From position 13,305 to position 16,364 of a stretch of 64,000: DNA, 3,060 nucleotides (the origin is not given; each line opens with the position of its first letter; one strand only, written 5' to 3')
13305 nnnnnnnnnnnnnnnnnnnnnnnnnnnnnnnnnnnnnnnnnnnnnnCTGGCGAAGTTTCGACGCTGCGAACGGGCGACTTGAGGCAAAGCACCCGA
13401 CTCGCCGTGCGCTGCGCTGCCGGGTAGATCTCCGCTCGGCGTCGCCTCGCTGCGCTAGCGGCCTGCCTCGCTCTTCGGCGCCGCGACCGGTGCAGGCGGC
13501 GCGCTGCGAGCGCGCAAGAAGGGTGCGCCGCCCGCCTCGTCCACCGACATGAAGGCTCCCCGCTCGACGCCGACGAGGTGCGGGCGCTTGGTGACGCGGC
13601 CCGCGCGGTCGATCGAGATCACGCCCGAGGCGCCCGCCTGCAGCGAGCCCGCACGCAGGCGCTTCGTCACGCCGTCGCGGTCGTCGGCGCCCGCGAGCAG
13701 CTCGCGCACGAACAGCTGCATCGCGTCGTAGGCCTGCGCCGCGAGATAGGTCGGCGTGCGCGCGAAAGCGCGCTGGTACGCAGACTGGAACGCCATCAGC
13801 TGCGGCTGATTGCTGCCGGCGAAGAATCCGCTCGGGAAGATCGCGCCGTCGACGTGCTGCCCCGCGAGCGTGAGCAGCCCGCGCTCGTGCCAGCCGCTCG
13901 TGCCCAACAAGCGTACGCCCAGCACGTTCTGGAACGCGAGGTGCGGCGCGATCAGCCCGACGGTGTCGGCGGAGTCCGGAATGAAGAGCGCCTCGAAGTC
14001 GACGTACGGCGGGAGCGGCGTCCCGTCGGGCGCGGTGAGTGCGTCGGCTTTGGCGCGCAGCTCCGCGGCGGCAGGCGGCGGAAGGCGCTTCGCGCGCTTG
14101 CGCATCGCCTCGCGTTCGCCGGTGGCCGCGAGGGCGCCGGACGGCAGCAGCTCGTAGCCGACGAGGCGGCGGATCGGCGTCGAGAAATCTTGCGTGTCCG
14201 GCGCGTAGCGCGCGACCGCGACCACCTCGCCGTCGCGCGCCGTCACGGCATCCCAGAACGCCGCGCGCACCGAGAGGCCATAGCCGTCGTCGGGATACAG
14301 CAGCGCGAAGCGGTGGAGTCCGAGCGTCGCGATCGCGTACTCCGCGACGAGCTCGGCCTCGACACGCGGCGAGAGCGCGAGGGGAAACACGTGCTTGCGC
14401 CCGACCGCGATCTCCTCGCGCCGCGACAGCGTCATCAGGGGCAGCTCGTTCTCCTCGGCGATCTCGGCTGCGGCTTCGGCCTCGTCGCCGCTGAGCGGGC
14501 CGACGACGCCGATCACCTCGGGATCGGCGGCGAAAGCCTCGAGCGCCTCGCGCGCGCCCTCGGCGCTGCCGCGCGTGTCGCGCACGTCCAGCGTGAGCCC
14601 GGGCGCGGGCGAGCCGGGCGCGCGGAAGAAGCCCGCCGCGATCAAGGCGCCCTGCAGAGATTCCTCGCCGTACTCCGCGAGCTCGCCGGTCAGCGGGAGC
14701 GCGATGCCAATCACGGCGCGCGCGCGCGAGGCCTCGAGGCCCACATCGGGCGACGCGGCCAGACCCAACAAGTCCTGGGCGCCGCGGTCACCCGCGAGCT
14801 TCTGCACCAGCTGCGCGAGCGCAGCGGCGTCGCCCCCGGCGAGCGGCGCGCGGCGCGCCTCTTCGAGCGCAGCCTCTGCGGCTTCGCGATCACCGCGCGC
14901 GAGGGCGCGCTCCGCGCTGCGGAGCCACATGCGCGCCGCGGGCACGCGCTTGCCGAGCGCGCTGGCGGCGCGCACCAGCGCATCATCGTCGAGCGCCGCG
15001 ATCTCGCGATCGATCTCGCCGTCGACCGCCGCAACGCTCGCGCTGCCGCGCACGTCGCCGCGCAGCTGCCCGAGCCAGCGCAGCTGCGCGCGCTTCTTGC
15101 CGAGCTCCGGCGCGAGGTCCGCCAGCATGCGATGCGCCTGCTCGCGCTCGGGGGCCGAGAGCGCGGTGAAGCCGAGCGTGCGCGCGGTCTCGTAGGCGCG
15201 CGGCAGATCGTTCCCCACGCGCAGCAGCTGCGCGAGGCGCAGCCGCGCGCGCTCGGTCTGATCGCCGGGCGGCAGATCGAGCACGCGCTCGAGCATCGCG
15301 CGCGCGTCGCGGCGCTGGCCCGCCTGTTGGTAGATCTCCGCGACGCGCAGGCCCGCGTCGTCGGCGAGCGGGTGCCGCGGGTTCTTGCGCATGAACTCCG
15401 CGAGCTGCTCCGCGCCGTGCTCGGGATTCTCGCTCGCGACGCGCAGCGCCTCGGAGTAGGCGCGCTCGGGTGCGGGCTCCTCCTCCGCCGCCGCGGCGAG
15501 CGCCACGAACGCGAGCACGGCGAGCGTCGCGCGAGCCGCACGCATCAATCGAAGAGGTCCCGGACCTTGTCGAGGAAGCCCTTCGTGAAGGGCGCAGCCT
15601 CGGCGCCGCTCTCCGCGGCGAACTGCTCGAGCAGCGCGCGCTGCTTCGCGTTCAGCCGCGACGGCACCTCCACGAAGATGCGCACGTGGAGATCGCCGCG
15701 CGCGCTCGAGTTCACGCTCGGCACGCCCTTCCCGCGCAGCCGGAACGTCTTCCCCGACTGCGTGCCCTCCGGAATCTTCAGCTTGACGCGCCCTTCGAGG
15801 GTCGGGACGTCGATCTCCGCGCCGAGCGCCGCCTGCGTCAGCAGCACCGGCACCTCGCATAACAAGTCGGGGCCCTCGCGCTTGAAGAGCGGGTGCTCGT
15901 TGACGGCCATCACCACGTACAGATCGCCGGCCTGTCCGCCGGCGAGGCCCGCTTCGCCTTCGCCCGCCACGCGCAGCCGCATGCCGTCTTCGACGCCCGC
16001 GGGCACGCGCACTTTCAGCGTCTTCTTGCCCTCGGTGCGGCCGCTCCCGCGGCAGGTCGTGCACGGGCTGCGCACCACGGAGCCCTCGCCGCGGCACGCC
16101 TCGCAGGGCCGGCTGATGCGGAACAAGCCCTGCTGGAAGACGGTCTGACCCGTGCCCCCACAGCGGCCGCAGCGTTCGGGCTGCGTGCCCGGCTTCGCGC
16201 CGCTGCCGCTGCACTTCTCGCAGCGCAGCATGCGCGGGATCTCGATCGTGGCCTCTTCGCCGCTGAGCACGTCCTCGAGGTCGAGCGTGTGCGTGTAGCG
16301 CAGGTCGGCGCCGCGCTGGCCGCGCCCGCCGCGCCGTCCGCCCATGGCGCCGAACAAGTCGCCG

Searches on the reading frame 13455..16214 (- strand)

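Call 46: search_protein_families(library=pfam, proteins=[window:13455-16214:-], max_evalue=0.001)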
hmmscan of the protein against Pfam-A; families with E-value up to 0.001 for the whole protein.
window:13455-16214:- (919 aa): 3 families
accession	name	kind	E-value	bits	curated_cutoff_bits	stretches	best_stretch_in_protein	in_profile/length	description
PF13458.12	Peripla_BP_6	-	1.7e-35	123.8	31.7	2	502-684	4-186/343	Periplasmic binding protein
PF01094.35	ANF_receptor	-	7.7e-11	42.1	25.4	1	538-684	23-169/353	Receptor family ligand binding region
PF09976.15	TPR_21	-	6.6e-05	23.2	25.5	1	251-337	41-129/193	Tetratricopeptide repeat-like domain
